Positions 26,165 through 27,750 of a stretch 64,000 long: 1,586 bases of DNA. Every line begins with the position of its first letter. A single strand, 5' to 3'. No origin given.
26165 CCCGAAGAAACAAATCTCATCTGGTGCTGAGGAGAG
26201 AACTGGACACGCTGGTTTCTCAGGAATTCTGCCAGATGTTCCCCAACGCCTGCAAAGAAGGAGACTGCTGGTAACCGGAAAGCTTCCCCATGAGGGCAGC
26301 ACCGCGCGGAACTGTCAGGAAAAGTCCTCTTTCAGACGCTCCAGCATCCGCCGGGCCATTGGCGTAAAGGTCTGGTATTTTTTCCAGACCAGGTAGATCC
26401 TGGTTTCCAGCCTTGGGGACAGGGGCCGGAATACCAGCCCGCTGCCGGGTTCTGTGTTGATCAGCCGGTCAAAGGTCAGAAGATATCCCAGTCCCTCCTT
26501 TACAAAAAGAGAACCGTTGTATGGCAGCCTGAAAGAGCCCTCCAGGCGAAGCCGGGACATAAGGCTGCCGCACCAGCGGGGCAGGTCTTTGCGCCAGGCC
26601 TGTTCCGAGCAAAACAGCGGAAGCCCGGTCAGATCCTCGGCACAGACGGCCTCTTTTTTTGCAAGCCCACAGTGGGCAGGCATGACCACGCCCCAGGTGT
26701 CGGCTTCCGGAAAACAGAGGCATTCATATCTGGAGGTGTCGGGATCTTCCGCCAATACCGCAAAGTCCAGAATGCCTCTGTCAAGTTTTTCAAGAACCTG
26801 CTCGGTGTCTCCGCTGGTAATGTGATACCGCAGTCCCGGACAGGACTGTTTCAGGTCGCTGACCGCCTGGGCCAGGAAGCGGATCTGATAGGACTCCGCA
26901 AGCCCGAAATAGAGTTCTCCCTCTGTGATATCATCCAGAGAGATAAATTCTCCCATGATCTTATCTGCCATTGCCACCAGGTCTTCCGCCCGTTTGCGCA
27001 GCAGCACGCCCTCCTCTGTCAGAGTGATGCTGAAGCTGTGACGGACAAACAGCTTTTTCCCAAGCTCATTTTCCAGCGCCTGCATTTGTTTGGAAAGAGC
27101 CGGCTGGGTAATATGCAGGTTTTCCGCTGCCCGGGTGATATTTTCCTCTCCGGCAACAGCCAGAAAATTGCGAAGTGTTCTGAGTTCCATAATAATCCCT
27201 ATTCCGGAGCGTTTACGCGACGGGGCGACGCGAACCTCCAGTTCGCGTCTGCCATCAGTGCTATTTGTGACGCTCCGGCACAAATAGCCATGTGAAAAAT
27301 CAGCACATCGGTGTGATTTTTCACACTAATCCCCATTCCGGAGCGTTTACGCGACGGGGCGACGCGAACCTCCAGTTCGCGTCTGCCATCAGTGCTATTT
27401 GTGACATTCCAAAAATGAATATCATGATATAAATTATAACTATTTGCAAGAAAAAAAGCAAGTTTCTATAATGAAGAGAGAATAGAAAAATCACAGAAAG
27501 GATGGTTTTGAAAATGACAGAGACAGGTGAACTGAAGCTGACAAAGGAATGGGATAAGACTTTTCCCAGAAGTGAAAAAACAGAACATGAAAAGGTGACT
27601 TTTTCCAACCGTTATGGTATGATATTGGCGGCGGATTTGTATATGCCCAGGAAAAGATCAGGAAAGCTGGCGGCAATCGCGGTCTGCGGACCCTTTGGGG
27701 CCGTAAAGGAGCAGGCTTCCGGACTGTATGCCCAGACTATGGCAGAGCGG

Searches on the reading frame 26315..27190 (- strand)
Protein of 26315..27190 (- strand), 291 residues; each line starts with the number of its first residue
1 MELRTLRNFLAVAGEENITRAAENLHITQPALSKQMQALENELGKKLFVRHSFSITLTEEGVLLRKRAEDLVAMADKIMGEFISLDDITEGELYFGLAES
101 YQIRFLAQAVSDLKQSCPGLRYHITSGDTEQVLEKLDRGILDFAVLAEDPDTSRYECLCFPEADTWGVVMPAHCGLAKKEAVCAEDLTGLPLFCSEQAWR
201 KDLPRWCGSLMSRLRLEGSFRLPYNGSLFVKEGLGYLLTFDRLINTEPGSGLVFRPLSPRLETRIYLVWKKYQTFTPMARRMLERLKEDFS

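Call 11: find_encoding_contigs(protein=window:26315-27190:-, flank=3000, max_places=10)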
Protein window:26315-27190:- (291 aa): no gene with exactly this product is on record in the collection.

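Call 47: find_homologous_proteins(query=window:26315-27190:-, max_evalue=1e-80)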
Query window:26315-27190:- (291 aa): 5198 proteins with E <= 1e-80 among 8000 candidates; the best 120 are listed.
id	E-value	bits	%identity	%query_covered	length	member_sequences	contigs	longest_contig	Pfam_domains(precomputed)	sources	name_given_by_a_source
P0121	5.2e-193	658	100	100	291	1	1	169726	PF00126.34,PF03466.26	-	-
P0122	3.4e-147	507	75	99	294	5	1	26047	PF00126.34,PF03466.26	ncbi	-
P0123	4.6e-145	500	75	100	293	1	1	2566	PF00126.34,PF03466.26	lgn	-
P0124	1.1e-144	499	76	99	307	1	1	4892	PF00126.34,PF03466.26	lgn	-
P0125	1.7e-144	498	74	100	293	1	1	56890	PF00126.34,PF03466.26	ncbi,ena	-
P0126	1.8e-144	498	75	99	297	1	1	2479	PF00126.34,PF03466.26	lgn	-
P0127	8.3e-144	496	74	99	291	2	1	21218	PF00126.34,PF03466.26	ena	-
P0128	2.0e-143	495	75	99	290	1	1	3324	PF00126.34,PF03466.26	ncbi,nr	ncbi:MAG: LysR family transcriptional regulator [Clostridium sp.]|nr:LysR family transcriptional reg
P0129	3.9e-143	494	73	100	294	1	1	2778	PF00126.34,PF03466.26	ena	-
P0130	4.8e-143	494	75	99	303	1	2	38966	PF00126.34,PF03466.26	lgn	-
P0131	5.5e-143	493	74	99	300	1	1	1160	PF00126.34,PF03466.26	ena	-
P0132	6.1e-143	493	74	99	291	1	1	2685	PF00126.34,PF03466.26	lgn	-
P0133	8.4e-143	493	75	99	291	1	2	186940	PF00126.34,PF03466.26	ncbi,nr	ncbi:MAG: LysR family transcriptional regulator [Acetatifactor muris]|nr:LysR family transcriptional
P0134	1.1e-142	492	75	99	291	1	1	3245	PF00126.34,PF03466.26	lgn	-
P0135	2.3e-142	491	75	99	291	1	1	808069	PF00126.34,PF03466.26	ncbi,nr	ncbi:MAG: LysR family transcriptional regulator [Blautia sp.]|nr:LysR family transcriptional regulat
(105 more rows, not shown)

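Call 48: find_encoding_contigs(protein=P0122, flank=2500, max_places=2)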
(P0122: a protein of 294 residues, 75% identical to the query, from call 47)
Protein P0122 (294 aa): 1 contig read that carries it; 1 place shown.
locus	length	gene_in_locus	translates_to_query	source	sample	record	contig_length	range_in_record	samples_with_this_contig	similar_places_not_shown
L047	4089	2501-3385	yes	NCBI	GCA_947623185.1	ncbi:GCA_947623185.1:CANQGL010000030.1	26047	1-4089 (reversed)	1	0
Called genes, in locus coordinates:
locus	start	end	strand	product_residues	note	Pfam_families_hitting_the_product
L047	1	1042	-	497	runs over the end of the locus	PF04015:DUF362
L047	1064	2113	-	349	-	PF12740:PETase, PF01738:DLH (weak), PF02129:Peptidase_S15, PF00326:Peptidase_S9 (faint)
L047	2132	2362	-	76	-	-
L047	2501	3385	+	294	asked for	PF00126:HTH_1, PF03466:LysR_substrate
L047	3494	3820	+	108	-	PF02604:PhdYeFM_antitox (weak)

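Call 49: find_encoding_contigs(protein=P0125, flank=2500, max_places=2)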
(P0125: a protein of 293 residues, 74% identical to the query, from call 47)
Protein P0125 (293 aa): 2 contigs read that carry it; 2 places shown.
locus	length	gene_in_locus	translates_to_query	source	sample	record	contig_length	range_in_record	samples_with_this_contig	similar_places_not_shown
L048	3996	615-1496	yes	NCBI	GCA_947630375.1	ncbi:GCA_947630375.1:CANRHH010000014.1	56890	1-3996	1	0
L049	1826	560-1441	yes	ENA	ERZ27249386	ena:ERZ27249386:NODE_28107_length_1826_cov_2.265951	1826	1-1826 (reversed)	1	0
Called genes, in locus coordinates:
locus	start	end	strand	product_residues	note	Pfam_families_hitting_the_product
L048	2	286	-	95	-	?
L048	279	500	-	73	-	-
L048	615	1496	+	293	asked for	PF00126:HTH_1, PF03466:LysR_substrate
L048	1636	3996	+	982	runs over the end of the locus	PF00512:HisKA, PF02518:HATPase_c, PF00072:Response_reg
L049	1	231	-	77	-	?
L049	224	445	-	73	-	-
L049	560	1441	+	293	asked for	PF00126:HTH_1, PF03466:LysR_substrate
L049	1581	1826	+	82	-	?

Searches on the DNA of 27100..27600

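Call 8: search_rna_families(source=window, start=27100, end=27600, threshold=evalue, max_evalue=10, show_alignments=3)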
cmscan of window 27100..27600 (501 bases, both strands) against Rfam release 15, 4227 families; matches with E-value up to 10: 2.
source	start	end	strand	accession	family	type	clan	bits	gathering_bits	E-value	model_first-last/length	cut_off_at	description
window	27555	27594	+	RF02098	DGCR5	Gene; lncRNA;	-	13.1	50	9.5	16-49/49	no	DiGeorge syndrome critical region gene 5 conserved region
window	27434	27535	-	RF02150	MESTIT1_3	Gene; lncRNA;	-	12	60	5.5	1-99/99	no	MEST intronic transcript 1, antisense RNA conserved region 3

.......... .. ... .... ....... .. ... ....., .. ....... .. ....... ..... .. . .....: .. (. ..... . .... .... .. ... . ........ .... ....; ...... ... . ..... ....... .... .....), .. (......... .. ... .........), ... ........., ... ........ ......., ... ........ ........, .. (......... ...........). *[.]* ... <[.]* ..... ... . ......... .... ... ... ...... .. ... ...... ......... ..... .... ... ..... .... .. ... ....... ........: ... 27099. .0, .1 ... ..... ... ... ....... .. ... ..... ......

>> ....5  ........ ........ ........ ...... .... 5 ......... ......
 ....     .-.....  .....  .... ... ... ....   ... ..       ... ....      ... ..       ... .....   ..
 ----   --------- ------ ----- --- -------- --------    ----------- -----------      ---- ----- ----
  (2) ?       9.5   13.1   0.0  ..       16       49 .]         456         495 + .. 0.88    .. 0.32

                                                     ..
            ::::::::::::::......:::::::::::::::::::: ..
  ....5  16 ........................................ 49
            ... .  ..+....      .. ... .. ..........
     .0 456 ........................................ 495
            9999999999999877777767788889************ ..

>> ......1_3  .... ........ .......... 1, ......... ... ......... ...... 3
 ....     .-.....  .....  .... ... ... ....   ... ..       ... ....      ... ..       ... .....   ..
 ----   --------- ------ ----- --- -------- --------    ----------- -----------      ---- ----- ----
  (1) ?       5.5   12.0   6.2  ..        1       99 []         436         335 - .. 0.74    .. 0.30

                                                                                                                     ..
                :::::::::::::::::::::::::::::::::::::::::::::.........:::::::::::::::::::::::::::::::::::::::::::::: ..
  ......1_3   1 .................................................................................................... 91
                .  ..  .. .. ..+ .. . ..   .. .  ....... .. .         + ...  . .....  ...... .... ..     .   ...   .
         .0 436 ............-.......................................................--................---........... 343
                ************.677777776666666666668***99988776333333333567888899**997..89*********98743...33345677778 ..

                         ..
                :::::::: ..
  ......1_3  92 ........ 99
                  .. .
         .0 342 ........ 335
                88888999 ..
